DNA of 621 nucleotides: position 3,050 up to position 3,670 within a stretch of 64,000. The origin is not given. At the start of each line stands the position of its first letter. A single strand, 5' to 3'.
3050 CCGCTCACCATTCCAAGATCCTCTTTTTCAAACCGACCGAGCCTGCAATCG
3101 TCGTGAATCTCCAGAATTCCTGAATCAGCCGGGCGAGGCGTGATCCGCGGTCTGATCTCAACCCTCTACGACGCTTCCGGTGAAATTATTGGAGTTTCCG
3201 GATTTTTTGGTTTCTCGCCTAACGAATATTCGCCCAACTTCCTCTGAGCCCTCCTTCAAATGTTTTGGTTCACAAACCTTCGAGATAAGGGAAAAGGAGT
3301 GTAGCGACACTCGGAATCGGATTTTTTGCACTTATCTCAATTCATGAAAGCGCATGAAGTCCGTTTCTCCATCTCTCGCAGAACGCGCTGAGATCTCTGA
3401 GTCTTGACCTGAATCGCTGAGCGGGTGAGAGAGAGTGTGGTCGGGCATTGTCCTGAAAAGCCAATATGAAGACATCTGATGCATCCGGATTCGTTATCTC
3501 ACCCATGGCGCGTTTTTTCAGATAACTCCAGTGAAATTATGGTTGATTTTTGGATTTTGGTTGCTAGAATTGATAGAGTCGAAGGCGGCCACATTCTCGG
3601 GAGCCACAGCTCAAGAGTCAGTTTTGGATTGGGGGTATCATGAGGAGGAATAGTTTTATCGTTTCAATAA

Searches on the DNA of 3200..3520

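Call 80: search_rna_families(source=window, start=3200, end=3520, threshold=evalue, max_evalue=1)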
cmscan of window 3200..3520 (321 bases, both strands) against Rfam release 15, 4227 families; matches with E-value up to 1: 0.
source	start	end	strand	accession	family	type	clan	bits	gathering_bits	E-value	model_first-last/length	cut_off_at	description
